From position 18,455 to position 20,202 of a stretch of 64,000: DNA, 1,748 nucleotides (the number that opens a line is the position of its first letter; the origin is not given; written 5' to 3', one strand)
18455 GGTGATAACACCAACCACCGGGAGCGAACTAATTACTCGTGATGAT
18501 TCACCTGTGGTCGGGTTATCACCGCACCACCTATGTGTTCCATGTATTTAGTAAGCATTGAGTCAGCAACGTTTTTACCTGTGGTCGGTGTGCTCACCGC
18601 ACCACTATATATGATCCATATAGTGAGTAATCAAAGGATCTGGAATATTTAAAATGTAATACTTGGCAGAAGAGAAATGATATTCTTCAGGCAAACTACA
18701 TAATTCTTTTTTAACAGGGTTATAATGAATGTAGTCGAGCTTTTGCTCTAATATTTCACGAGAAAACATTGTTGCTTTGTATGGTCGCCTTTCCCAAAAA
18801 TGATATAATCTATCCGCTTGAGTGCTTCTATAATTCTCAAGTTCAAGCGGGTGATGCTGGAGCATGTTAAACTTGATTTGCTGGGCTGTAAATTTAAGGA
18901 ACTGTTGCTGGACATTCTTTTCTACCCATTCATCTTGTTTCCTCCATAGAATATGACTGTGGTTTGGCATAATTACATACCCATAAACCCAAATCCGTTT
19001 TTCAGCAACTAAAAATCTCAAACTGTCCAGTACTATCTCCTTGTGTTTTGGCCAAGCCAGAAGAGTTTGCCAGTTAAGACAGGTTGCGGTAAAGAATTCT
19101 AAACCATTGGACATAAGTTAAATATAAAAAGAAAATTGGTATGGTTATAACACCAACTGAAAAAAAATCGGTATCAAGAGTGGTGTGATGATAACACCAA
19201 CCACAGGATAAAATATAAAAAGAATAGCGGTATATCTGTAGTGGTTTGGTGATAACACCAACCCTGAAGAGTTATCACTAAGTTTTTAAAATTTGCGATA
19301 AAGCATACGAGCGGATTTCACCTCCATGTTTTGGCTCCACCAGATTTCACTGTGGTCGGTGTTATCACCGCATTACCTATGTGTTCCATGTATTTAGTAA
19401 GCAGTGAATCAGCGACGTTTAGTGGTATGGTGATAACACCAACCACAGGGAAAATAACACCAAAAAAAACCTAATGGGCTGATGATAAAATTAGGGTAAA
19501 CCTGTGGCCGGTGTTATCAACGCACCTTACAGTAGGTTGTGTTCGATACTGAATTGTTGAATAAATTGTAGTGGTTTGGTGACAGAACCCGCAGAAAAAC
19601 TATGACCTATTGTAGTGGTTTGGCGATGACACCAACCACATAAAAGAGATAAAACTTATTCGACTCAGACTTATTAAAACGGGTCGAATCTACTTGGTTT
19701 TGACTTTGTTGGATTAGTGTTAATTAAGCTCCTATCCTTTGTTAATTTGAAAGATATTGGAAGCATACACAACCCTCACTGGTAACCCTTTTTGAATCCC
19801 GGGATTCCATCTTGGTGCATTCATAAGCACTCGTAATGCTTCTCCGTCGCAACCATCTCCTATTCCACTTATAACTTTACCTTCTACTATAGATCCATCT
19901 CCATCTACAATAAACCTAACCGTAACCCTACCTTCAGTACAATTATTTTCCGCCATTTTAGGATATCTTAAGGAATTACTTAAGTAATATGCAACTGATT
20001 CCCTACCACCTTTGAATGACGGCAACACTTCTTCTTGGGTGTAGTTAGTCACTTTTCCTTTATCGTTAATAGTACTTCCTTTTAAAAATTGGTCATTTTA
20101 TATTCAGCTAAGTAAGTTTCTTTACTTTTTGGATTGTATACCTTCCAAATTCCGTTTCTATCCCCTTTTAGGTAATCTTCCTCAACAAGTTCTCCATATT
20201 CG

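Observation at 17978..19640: RAYT (REP-associated tyrosine transposase) embedded in a dense bidirectional REP/REPIN array in a Bacteroidota genome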

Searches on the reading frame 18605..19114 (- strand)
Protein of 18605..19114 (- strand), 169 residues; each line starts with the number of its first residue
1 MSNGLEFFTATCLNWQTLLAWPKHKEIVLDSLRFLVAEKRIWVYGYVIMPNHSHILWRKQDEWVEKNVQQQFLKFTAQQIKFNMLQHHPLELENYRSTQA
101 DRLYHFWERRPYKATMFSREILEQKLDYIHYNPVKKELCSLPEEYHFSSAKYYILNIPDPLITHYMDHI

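Call 4: search_protein_families(library=pfam, proteins=[window:18605-19114:-], max_evalue=0.01)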
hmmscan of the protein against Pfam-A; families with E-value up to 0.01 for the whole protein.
window:18605-19114:- (169 aa): 0 families

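Call 5: search_protein_families(library=ncbifam, proteins=[window:18605-19114:-], max_evalue=0.01)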
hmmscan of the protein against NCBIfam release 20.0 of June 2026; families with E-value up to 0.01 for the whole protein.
window:18605-19114:- (169 aa): 1 family
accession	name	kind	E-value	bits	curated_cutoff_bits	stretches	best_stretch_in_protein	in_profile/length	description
NF047646.1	REP_Tyr_transpos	equivalog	4.2e-22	78.6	80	1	5-148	11-146/146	REP-associated tyrosine transposase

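Call 11: find_encoding_contigs(protein=window:18605-19114:-, flank=10000, max_places=10)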
Protein window:18605-19114:- (169 aa): no gene with exactly this product is on record in the collection.

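Call 12: find_homologous_proteins(query=window:18605-19114:-, max_evalue=0.00001)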
Query window:18605-19114:- (169 aa): 671 proteins with E <= 0.00001 among 688 candidates; the best 120 are listed.
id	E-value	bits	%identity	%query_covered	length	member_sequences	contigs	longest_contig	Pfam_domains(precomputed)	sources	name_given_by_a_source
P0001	1.1e-112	392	100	100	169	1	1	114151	-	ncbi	-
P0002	5.8e-89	315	79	100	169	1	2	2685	-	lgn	-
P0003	1.5e-82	294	72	100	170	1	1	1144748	-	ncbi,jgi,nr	ncbi:MAG: hypothetical protein K0S09_846 [Sphingobacteriaceae bacterium]|jgi:REP element-mobilizing 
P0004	1.5e-82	294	75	100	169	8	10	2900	-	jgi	jgi:putative transposase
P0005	4.3e-81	289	73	100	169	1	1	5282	-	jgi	-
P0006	8.7e-81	288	73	100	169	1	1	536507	-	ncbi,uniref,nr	ncbi:transposase [Pedobacter changchengzhani]|uniref:Transposase n=1 Tax=Pedobacter changchengzhani 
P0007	1.7e-80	287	72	100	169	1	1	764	-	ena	-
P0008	6.5e-80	285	73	100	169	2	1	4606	-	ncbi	ncbi:MAG TPA: transposase [Sphingobacteriaceae bacterium]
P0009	4.1e-79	283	70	100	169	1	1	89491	-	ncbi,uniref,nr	ncbi:transposase [Pedobacter sp. HMF7647]|uniref:Transposase n=1 Tax=Hufsiella arboris TaxID=2695275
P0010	4.4e-79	283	70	100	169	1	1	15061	-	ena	-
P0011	1.9e-78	281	69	100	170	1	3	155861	-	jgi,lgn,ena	-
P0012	2.3e-78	280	70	100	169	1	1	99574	-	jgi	jgi:putative transposase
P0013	4.5e-78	279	70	100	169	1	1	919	-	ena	-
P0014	8.4e-78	278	69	100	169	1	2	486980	-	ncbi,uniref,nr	ncbi:transposase IS200 family protein [Pedobacter psychrotolerans]|uniref:Transposase n=1 Tax=Pedoba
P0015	2.0e-77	277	72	100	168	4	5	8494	-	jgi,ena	-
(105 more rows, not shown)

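Call 13: search_solved_structures(query=window:18605-19114:-, max_evalue=1, show_alignments=2)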
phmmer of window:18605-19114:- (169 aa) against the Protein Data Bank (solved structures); distinct sequences matched with E-value up to 1: 2.
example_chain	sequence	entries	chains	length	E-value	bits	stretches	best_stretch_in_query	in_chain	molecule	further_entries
4er8_A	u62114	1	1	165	0.1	15.9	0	97-148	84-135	TnpArep for protein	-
2juw_A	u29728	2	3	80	0.37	14.1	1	53-88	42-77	UPF0352 protein SO_2176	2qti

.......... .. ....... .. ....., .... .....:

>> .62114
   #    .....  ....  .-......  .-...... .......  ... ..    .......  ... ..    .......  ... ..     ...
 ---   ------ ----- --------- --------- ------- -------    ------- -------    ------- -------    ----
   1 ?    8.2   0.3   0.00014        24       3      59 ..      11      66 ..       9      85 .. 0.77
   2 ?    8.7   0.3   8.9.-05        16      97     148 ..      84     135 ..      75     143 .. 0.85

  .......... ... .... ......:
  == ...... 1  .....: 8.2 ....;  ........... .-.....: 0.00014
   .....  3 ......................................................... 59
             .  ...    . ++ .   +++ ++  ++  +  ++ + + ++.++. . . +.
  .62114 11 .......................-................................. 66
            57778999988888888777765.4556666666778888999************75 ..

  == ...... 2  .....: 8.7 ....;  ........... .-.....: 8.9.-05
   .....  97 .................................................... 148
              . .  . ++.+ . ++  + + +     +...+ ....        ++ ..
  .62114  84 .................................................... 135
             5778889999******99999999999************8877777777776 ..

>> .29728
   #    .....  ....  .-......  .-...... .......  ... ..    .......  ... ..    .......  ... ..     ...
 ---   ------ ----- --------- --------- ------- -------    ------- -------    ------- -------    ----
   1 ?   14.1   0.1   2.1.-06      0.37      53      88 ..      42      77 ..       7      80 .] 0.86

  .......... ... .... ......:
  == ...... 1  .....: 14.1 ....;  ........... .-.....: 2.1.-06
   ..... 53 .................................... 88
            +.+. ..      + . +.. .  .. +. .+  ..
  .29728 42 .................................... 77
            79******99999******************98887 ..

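Call 14: find_encoding_contigs(protein=P0001, flank=10000, max_places=5)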
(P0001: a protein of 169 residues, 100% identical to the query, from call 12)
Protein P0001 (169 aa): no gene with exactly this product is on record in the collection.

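Call 15: list_cluster_members(proteins=[P0001, P0002, P0006])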
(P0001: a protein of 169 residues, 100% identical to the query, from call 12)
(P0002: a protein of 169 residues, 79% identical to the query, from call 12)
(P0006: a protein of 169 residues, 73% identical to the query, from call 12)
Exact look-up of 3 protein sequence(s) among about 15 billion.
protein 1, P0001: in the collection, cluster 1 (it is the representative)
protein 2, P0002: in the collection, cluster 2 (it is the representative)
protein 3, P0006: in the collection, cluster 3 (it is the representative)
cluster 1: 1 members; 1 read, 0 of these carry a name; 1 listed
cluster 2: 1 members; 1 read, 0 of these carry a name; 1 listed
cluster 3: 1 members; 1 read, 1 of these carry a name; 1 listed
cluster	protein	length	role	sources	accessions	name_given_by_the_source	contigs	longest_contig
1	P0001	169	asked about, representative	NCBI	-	-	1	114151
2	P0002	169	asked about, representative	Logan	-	-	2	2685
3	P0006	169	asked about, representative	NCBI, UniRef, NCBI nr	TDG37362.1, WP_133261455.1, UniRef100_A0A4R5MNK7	transposase [Pedobacter changchengzhani] | Transposase n=1 Tax=Pedobacter changchengzhani TaxID=2529274 RepID=A0A4R5MNK7_9SPHI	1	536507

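Call 36: find_encoding_contigs(protein=P0002, flank=10000, max_places=4)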
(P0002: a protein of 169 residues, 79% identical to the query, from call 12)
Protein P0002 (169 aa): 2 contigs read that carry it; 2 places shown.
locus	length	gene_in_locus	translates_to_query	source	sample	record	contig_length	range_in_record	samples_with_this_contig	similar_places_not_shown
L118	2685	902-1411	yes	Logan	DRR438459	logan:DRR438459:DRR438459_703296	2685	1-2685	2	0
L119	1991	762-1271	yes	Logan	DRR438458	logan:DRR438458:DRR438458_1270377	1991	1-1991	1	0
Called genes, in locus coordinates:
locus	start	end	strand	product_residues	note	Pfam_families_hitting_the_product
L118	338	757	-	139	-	-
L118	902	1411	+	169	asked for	-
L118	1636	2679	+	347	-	PF02899:Phage_int_SAM_1 (weak), PF13495:Phage_int_SAM_4, PF00589:Phage_integrase, PF22823:MrpR_C_cat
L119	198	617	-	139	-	-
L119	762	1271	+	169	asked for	-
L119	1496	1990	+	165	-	?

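Call 43: search_solved_structures(query=A1, max_evalue=1, show_alignments=1)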
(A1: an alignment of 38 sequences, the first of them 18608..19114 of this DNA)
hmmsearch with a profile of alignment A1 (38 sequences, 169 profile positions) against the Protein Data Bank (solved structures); distinct sequences matched with E-value up to 1: 1.
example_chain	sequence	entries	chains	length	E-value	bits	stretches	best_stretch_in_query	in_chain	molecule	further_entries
4er8_A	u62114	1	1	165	0.00091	22.5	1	105-150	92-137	TnpArep for protein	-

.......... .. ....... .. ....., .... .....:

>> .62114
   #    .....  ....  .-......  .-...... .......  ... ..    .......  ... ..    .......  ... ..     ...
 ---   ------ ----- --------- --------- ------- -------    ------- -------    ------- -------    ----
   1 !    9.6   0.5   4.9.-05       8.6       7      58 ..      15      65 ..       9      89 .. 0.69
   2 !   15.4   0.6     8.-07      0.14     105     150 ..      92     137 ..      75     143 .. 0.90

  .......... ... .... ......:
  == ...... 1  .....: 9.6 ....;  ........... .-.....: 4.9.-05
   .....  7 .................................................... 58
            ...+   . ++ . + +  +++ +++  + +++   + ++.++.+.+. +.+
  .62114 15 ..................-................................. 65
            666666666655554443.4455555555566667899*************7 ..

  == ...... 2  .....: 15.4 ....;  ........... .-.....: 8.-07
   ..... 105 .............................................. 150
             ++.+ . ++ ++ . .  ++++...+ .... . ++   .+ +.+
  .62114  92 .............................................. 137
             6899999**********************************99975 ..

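Call 44: search_protein_families(library=pfam, alignment_id=A1, max_evalue=10)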
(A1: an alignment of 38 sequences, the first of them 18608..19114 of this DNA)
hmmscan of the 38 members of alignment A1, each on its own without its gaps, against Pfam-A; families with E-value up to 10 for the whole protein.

A. member 1, window:18608-19114:- (169 aa): 1 family
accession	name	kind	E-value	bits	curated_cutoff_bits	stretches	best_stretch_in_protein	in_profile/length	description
PF14869.12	DUF4488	-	0.037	14.4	27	1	61-111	66-116/123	Domain of unknown function (DUF4488)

B. families by the number of members that match (of 38 scanned): 9 families
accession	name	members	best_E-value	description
PF01797.21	Y1_Tnp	35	0.00025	Transposase IS200 like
PF14869.12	DUF4488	4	0.037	Domain of unknown function (DUF4488)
PF21359.2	zf_topless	2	0.015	TOPLESS, zinc finger domain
PF24295.1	DUF7480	2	0.091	Domain of unknown function (DUF7480)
PF08532.16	Glyco_hydro_42M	2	0.12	Beta-galactosidase trimerisation domain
PF16985.10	DUF5086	1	0.021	Domain of unknown function (DUF5086)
PF23449.2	CBM-like_CFAP184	1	0.085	CFAP184 CBM-like domain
PF04876.17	Tenui_NCP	1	0.1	Tenuivirus major non-capsid protein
PF17595.7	DUF5491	1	0.26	Family of unknown function (DUF5491)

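Call 50: predict_structure(alignment_id=A1)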
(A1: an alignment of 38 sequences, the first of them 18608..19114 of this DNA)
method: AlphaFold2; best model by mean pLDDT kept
length: 169 residues; sequences in the alignment: 38
mean_pLDDT: 84.1   pTM: 0.83
mean pLDDT of the five models: 84.1, 84.0, 82.1, 81.2, 76.7
residues with pLDDT >= 90: 86; 70-90: 53; 50-70: 24; < 50: 6
segments of 3 or more residues with pLDDT < 50: none
pLDDT, mean of each block of 10 residues (from residue 1): 69 77 95 95 94 90 87 88 88 63 56 64 91 97 97 94 84
secondary structure, 60 per line:
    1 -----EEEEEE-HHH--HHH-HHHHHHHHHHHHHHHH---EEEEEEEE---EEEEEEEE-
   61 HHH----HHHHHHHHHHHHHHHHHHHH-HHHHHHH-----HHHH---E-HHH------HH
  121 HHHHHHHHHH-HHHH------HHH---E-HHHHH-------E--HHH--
elements in order: E6-11 H22-37 E41-48 E52-59 H68-87 H89-95 H101-104 H119-130 H132-135 H150-154

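Call 53: fold_search(model_id=the predicted structure, library=pdb)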
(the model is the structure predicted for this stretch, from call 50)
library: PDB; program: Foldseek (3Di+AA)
matches with E <= 10: 1062; with E <= 0.001: 3
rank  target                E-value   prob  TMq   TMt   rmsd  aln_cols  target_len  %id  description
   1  4er8_A                4.7e-06  1.00  0.63  0.65   4.9       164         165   17  Structure of the REP associates tyrosine transposase bound to a REP hairpin (released 2012-08-15)
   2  2xqc_D                6.2e-04  1.00  0.45  0.55   9.1       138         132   15  DEINOCOCCUS RADIODURANS ISDRA2 TRANSPOSASE COMPLEXED WITH LEFT END RECOGNITION AND CLEAVAGE SITE AND ZN (released 2010-10-13)
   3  2xma_E                7.9e-04  1.00  0.45  0.53   6.8       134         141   15  DEINOCOCCUS RADIODURANS ISDRA2 TRANSPOSASE RIGHT END DNA COMPLEX (released 2010-10-13)
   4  2xma_A                1.1e-03  1.00  0.46  0.53   6.7       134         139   15  DEINOCOCCUS RADIODURANS ISDRA2 TRANSPOSASE RIGHT END DNA COMPLEX (released 2010-10-13)
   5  2xm3_A                1.1e-03  1.00  0.47  0.59   5.1       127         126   16  Deinococcus radiodurans ISDra2 Transposase Left end DNA complex (released 2010-10-13)
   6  2xo6_D                1.1e-03  1.00  0.44  0.55   6.6       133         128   15  DEINOCOCCUS RADIODURANS ISDRA2 TRANSPOSASE Y132F MUTANT COMPLEXED WITH LEFT END RECOGNITION AND CLEAVAGE SITE (released 2010-10-13)
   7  2xma_B                1.1e-03  1.00  0.44  0.53   7.1       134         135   14  DEINOCOCCUS RADIODURANS ISDRA2 TRANSPOSASE RIGHT END DNA COMPLEX (released 2010-10-13)
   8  2xo6_A                1.2e-03  1.00  0.45  0.54   6.8       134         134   15  DEINOCOCCUS RADIODURANS ISDRA2 TRANSPOSASE Y132F MUTANT COMPLEXED WITH LEFT END RECOGNITION AND CLEAVAGE SITE (released 2010-10-13)
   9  2xm3_C                2.6e-03  1.00  0.41  0.52   3.0        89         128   16  Deinococcus radiodurans ISDra2 Transposase Left end DNA complex (released 2010-10-13)
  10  2f4f_A                2.9e-03  1.00  0.43  0.53  13.1       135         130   16  Crystal structure of IS200 transposase (released 2005-12-13)
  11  2xm3_B                3.3e-03  1.00  0.41  0.52   2.8        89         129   17  Deinococcus radiodurans ISDra2 Transposase Left end DNA complex (released 2010-10-13)
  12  2xm3_D                4.2e-03  1.00  0.48  0.61   6.3       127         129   17  Deinococcus radiodurans ISDra2 Transposase Left end DNA complex (released 2010-10-13)
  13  2ec2_A                4.5e-03  1.00  0.48  0.60   7.7       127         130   14  Crystal structure of transposase from Sulfolobus tokodaii (released 2007-02-27)
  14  2vic_A                4.7e-03  0.97  0.41  0.45  12.7       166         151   14  CRYSTAL STRUCTURE OF THE ISHP608 TRANSPOSASE IN COMPLEX with Left end 26- mer DNA and manganese (released 2008-02-19)
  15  2ec2_E                6.5e-03  1.00  0.49  0.62   7.6       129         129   13  Crystal structure of transposase from Sulfolobus tokodaii (released 2007-02-27)
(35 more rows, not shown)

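Call 71: search_protein_families(library=ncbifam, alignment_id=A1, max_evalue=0.001)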
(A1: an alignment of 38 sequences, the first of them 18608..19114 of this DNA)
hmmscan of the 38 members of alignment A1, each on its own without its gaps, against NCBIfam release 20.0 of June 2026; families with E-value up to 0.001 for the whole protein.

A. member 1, window:18608-19114:- (169 aa): 1 family
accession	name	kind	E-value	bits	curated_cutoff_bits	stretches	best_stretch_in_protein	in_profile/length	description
NF047646.1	REP_Tyr_transpos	equivalog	4.2e-22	78.6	80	1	5-148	11-146/146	REP-associated tyrosine transposase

B. families by the number of members that match (of 38 scanned): 1 family
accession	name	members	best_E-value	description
NF047646.1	REP_Tyr_transpos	38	3.1e-26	REP-associated tyrosine transposase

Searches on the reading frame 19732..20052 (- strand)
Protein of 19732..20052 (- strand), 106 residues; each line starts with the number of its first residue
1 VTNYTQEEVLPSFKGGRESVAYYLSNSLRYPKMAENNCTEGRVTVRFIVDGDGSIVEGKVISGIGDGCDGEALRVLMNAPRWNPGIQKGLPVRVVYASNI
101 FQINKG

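Call 4: search_protein_families(library=pfam, proteins=[window:19732-20052:-], max_evalue=0.01)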
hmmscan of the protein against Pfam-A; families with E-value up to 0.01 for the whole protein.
window:19732-20052:- (106 aa): 1 family
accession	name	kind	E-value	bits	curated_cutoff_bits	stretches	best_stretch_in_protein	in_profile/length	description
PF03544.19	TonB_C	-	6.6e-14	52.6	24.6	1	28-97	3-72/79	Gram-negative bacterial TonB protein C-terminal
